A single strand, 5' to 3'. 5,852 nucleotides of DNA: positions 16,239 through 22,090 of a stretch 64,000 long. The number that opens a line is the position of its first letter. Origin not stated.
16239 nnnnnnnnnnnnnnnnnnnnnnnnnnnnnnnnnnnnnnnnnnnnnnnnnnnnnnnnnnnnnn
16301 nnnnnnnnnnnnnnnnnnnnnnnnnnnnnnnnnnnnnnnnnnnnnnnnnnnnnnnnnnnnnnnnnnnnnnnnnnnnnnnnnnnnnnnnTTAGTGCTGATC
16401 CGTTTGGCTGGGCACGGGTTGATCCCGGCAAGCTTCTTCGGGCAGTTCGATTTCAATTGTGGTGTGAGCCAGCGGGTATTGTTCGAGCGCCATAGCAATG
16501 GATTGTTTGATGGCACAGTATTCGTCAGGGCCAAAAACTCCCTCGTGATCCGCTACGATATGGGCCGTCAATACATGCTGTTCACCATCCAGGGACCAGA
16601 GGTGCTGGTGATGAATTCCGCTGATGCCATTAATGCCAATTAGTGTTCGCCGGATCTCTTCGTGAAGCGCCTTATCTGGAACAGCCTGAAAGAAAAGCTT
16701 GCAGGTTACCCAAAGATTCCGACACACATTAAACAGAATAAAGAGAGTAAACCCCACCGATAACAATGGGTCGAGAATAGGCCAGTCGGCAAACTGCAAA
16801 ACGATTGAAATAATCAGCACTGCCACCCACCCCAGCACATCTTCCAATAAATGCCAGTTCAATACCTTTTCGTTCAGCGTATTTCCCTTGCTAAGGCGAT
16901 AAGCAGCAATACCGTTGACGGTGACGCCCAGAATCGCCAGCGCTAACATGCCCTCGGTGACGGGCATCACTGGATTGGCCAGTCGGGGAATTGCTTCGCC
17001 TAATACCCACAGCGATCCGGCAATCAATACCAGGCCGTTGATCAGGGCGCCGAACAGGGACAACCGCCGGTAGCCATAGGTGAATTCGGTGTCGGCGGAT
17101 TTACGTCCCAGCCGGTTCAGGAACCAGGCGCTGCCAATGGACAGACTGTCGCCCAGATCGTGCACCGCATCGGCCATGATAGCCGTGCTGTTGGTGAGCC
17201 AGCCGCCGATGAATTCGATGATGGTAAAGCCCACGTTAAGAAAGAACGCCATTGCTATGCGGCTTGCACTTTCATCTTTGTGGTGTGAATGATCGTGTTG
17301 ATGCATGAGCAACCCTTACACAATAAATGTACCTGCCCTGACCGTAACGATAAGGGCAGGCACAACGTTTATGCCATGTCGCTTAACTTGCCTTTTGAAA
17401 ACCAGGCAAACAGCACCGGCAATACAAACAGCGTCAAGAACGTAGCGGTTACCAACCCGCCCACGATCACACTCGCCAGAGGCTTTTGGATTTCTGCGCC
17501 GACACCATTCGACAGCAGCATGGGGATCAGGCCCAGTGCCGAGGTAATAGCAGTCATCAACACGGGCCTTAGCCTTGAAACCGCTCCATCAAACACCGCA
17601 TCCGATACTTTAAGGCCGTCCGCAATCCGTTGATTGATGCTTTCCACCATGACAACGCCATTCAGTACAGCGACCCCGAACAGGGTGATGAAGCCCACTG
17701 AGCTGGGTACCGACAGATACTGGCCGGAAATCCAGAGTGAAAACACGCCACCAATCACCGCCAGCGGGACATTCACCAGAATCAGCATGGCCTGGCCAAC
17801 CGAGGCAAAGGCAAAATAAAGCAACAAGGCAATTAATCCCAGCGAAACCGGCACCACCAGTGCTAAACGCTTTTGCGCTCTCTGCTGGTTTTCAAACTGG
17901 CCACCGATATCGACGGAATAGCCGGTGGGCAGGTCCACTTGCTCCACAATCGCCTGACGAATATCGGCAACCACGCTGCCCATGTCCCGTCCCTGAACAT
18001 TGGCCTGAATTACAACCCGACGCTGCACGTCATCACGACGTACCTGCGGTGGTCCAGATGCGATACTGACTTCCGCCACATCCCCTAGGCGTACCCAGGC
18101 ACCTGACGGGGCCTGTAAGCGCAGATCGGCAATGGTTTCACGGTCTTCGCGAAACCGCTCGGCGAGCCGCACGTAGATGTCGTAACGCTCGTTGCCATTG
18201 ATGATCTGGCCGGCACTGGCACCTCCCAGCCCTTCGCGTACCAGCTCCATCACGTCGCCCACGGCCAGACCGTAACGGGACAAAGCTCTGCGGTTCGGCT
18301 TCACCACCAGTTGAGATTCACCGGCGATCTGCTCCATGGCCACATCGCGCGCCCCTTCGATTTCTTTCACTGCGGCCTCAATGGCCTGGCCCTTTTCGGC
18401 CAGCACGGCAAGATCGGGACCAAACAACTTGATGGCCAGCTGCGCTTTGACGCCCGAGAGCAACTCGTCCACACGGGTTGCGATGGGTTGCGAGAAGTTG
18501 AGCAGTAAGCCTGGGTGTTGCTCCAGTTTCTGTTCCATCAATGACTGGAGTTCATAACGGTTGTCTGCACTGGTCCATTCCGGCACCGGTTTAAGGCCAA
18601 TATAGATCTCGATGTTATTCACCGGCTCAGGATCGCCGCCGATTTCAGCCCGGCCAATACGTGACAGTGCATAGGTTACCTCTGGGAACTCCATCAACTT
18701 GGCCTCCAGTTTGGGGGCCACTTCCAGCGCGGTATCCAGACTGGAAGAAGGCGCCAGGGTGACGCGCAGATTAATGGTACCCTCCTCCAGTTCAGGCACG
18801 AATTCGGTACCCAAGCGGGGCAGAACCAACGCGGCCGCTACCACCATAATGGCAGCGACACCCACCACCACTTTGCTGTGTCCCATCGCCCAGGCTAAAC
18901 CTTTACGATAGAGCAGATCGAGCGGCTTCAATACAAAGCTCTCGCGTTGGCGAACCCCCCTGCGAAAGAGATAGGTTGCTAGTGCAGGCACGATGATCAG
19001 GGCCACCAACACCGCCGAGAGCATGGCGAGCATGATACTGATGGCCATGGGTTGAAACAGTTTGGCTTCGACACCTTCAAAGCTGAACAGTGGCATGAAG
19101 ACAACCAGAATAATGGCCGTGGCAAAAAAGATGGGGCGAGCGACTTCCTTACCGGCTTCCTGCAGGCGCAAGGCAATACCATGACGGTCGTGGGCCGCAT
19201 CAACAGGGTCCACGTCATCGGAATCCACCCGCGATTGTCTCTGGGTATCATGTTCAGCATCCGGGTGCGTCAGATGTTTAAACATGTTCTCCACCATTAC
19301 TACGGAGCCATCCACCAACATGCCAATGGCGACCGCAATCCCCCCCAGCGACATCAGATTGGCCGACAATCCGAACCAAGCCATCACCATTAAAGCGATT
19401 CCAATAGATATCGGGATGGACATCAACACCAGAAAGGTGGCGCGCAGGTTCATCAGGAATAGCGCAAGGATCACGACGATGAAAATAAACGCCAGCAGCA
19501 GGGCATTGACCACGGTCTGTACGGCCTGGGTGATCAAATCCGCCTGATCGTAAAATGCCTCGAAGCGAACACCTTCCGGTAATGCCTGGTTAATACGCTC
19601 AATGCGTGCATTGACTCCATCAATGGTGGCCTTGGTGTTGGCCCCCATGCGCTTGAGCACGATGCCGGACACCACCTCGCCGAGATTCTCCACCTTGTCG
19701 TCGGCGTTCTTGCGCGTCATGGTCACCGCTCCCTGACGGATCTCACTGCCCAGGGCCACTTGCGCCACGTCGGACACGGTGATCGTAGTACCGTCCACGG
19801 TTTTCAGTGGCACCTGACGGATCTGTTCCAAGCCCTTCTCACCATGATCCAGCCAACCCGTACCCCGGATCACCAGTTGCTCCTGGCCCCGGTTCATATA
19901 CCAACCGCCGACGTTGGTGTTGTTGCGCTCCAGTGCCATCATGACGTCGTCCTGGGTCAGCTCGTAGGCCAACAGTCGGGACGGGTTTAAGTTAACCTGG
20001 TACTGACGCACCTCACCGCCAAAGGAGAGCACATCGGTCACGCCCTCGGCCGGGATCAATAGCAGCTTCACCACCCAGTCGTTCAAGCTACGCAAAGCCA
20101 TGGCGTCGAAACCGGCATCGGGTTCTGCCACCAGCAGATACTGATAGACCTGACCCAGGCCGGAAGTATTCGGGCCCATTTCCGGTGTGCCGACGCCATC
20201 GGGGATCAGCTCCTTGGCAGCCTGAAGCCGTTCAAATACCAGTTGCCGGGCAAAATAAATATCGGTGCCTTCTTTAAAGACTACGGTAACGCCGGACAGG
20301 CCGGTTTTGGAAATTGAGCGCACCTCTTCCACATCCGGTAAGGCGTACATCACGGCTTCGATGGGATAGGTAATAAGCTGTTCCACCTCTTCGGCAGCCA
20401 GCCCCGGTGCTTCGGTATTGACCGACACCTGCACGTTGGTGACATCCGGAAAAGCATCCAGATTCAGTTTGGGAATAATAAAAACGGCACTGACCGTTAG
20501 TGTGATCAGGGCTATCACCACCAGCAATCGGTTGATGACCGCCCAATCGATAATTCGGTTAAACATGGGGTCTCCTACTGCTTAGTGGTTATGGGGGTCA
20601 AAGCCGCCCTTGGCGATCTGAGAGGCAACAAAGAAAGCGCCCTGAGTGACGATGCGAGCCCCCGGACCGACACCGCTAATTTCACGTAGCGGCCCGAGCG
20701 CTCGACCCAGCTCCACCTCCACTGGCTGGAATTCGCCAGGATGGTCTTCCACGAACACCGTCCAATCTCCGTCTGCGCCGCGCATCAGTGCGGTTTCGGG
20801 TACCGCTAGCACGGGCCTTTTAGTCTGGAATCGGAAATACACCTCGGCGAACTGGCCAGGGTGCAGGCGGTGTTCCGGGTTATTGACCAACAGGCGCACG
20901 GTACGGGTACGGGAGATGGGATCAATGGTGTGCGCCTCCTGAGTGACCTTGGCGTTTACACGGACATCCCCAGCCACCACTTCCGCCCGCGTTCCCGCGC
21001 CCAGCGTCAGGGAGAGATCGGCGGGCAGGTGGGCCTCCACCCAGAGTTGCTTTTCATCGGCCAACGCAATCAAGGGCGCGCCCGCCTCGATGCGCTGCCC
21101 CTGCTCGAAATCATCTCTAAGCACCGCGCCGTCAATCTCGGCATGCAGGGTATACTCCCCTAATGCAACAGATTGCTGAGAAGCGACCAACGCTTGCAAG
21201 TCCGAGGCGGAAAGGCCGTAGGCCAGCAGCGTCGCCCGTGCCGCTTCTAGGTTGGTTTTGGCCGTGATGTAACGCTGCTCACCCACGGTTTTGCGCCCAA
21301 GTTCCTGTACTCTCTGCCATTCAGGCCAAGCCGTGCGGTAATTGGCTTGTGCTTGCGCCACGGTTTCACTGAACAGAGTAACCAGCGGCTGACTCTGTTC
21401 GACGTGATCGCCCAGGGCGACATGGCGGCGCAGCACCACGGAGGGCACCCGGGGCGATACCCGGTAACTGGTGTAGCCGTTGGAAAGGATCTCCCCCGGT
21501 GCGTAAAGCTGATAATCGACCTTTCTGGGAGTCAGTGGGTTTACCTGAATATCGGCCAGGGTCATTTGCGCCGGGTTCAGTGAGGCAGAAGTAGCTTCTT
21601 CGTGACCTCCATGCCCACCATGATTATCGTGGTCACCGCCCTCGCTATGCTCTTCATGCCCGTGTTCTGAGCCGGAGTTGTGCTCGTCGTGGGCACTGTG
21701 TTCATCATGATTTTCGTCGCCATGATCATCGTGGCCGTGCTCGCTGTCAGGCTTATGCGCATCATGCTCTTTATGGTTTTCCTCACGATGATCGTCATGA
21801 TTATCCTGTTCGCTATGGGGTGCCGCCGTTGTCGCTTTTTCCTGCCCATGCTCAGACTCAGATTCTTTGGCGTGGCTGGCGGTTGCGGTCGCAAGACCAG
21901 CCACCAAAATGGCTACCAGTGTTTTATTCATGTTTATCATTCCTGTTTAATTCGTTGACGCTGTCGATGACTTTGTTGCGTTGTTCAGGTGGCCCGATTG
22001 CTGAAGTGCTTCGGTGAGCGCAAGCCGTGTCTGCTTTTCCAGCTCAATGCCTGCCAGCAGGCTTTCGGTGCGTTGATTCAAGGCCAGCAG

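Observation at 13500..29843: Complete 16.3-kb Tn3-family metal-resistance transposon with intact IRs and TTATA target duplication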

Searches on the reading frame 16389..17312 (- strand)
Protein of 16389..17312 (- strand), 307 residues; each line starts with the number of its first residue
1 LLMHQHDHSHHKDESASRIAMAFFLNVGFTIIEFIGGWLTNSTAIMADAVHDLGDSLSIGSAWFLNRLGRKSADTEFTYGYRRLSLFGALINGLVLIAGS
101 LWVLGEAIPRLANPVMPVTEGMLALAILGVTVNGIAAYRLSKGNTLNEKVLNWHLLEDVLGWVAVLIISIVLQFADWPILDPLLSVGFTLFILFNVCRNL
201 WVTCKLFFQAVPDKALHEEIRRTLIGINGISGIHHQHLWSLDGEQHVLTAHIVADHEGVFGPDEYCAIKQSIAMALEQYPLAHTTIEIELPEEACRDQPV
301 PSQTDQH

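Call 6: search_protein_families(library=pfam, proteins=[window:16389-17312:-])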
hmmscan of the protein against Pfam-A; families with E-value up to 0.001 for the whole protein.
window:16389-17312:- (307 aa): 2 families
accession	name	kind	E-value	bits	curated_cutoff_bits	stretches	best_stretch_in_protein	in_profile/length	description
PF01545.26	Cation_efflux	-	1e-36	127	26.6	1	21-202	3-192/198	Cation efflux family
PF16916.11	ZT_dimer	-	1.4e-05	25.4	26.7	1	212-289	1-76/78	Dimerisation domain of Zinc Transporter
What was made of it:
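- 16389..17306 (-): CDF exporter 1 (CzcD/ZitB-like, 305 aa). Pfam Cation_efflux plus ZT_dimer (call 6).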

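Call 10: search_protein_families(library=ncbifam, proteins=[window:16389-17312:-])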
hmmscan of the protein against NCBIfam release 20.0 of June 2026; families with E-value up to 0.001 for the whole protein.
window:16389-17312:- (307 aa): 10 families
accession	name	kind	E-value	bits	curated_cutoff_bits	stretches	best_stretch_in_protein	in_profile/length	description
TIGR01297.1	CDF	superfamily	3.6e-54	184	82.35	1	18-289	4-281/285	cation diffusion facilitator family transporter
NF002923.0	PRK03557.1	equivalog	8.7e-42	143.5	408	1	4-292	5-293/313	CDF family zinc transporter ZitB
NF033827.1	CDF_efflux_DmeF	equivalog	2.1e-17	63.5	250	1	4-144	2-144/309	CDF family Co(II)/Ni(II) efflux transporter DmeF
NF052621.1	MngEfTpMntE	equivalog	2.7e-16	59.8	500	1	29-225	16-217/293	manganese efflux transporter MntE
NF033616.1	CDF_MamB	equivalog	2e-14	53.8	350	1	19-192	9-186/284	magnetosome biogenesis CDF transporter MamB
NF052602.1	Zn_efflux_Cdf31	equivalog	6.4e-13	48.7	460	1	19-290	10-289/299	CDF family zinc efflux transporter Cdf31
NF033615.1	CDF_MamM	equivalog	5.4e-10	39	350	1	21-235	14-234/290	magnetosome biogenesis CDF transporter MamM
NF007064.0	PRK09509.1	equivalog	3.4e-09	36.1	447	1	26-236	20-234/300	CDF family cation-efflux transporter FieF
NF050169.1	CatEfflxFieF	equivalog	2.8e-06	26.8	420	1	30-238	19-231/282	cation efflux pump FieF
NF040994.1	MamV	equivalog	3.4e-05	23.1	500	1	24-135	19-126/319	CDF transporter MamV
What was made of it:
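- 16389..17306 (-): TIGR01297 at 184 bits, above its cut-off (call 10).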

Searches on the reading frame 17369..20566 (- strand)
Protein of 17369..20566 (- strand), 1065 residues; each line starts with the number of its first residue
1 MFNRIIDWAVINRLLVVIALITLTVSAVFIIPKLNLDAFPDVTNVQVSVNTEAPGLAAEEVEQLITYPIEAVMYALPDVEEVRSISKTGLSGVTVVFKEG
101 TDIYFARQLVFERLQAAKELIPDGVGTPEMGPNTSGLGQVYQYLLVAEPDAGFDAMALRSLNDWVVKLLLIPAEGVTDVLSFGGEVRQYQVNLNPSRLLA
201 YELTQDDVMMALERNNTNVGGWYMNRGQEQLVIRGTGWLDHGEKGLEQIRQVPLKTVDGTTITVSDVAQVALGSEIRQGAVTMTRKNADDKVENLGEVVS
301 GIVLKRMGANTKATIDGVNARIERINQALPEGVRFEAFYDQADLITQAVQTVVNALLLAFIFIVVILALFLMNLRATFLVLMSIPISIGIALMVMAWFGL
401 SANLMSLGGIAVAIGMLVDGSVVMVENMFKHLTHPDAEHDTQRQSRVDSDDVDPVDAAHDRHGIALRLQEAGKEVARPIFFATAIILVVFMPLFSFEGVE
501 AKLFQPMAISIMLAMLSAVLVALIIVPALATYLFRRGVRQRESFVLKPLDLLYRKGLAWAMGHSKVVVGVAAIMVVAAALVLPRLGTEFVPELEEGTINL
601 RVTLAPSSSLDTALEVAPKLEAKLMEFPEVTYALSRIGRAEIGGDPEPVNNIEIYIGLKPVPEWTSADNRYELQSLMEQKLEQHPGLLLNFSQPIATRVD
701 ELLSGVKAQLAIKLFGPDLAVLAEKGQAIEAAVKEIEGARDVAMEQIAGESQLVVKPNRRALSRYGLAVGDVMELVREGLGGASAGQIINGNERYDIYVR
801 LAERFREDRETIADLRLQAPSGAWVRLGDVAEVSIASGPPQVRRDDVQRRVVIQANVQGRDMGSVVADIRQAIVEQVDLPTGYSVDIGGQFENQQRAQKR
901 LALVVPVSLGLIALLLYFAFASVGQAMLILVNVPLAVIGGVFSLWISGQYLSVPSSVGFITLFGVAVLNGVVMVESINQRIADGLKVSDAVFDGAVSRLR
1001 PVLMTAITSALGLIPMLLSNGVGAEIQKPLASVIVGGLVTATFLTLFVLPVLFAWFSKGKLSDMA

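Call 6: search_protein_families(library=pfam, proteins=[window:17369-20566:-])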
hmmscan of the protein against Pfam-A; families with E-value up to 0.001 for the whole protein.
window:17369-20566:- (1065 aa): 2 families
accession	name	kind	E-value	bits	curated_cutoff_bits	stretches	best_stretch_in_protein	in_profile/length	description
PF00873.25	ACR_tran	-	1.4e-271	904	28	1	6-1056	2-1020/1021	AcrB/AcrD/AcrF family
PF03176.21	MMPL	-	2.3e-05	24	20.5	1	851-1058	90-304/333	MMPL family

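Call 75: search_protein_families(library=ncbifam, proteins=[window:17369-20566:-], max_evalue=0.00001)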
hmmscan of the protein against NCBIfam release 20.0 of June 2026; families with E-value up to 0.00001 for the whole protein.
window:17369-20566:- (1065 aa): 13 families
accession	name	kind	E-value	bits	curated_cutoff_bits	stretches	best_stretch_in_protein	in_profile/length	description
TIGR00914.1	2A0601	subfamily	0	1046.5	701.45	1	1-1058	1-1037/1051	CusA/CzcA family heavy metal efflux RND transporter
NF033617.1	RND_permease_2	subfamily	6.6e-144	481.2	1250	2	472-1057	426-1008/1009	multidrug efflux RND transporter permease subunit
NF000282.2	RND_permease_1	subfamily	5.5e-120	402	1250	1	16-1056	12-1027/1029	multidrug efflux RND transporter permease subunit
TIGR00915.1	2A0602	subfamily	2.3e-106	356.9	940.35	1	16-1054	13-1026/1050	efflux RND transporter permease subunit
NF007842.1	PRK10555.1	equivalog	8e-83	278.9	1854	1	17-1055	14-1025/1036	multidrug efflux RND transporter permease AcrD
NF007905.0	PRK10614.1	equivalog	1.4e-73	248.2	1774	1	20-1059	18-1011/1025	multidrug efflux RND transporter permease subunit MdtC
NF007798.0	PRK10503.1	equivalog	1.8e-72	244.4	1584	1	20-1058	27-1024/1040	MdtB/MuxB family multidrug efflux RND transporter permease subunit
NF007131.0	PRK09577.1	equivalog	1e-70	238.7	1768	1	16-1055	13-1021/1045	multidrug efflux RND transporter permease subunit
NF007133.0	PRK09579.1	equivalog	1.2e-70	238.3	1763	1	16-1058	15-1004/1017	multidrug efflux RND transporter permease subunit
NF000037.1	RND_perm_OqxB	exception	1.1e-64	218.8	2200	1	17-1055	15-1033/1050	multidrug efflux RND transporter permease subunit OqxB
NF011706.2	PRK15127.1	equivalog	1.7e-56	191.7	2150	2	15-534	12-497/1049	multidrug efflux RND transporter permease subunit AcrB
TIGR00921.1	2A067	subfamily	7.4e-11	40.8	351.9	1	853-1057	143-347/733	hydrophobe/amphiphile efflux-3 (HAE3) family transporter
TIGR00916.1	2A0604s01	subfamily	1.8e-07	31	148.6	1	887-1043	78-228/231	SecD/SecF family protein translocase subunit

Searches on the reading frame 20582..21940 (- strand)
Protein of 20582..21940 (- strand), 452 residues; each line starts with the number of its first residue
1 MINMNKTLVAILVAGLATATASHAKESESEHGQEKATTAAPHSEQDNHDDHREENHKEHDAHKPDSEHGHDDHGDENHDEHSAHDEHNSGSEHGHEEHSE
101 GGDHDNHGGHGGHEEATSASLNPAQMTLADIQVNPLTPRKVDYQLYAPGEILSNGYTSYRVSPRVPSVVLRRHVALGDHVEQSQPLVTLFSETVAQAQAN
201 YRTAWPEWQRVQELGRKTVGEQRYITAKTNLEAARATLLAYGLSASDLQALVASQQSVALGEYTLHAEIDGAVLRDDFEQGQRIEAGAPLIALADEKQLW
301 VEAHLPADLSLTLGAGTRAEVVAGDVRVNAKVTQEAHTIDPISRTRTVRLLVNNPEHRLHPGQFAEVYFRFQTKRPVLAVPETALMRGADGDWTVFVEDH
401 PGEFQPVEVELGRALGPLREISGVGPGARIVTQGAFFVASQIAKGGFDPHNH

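Call 6: search_protein_families(library=pfam, proteins=[window:20582-21940:-])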
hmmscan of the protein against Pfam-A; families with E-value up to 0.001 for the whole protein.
window:20582-21940:- (452 aa): 2 families
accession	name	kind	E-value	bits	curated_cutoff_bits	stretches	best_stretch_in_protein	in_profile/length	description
PF16576.10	HlyD_D23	-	5.1e-31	108.1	30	1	142-365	3-214/214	Barrel-sandwich domain of CusB or HlyD membrane-fusion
PF13437.12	HlyD_3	-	6e-15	56.3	22.2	1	264-362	1-106/106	HlyD family secretion protein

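Call 75: search_protein_families(library=ncbifam, proteins=[window:20582-21940:-], max_evalue=0.00001)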
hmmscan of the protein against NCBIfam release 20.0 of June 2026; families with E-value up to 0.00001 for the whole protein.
window:20582-21940:- (452 aa): 9 families
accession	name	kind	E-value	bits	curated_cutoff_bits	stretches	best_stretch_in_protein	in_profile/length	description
TIGR00999.1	8a0102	subfamily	3.4e-35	121.5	319.3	1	192-438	27-270/271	CzcB/NccB family metal efflux transporter periplasmic adaptor subunit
TIGR01730.1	RND_mfp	subfamily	9.2e-32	110.3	94.9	1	158-439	26-314/322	efflux RND transporter periplasmic adaptor subunit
NF045680.1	DiMtlExpIhpB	equivalog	6e-21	74.8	450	1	245-446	122-322/326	divalent metal ion exporter adaptor subunit IhpB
NF007303.0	PRK09783.1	subfamily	4.7e-15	54.9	390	1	119-442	89-396/414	copper/silver efflux system membrane fusion protein CusB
NF007132.1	PRK09578.1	equivalog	1.8e-10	40.2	512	1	338-437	267-366/396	MexX/AxyX family multidrug efflux RND transporter periplasmic adaptor subunit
TIGR00998.1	8a0101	subfamily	3.6e-08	32.7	390.8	1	175-305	98-247/334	EmrA/EmrK family multidrug efflux transporter periplasmic adaptor subunit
NF033834.1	RND_adapt_MexA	exception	1.8e-07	30.6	750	0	338-439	251-353/373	multidrug efflux RND transporter periplasmic adaptor subunit MexA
NF007362.0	PRK09859.1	equivalog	5e-06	25.9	738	0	337-435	261-360/385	multidrug transporter subunit MdtE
NF011604.1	PRK15030.1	equivalog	5.4e-06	25.6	765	0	337-416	265-344/397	multidrug efflux RND transporter periplasmic adaptor subunit AcrA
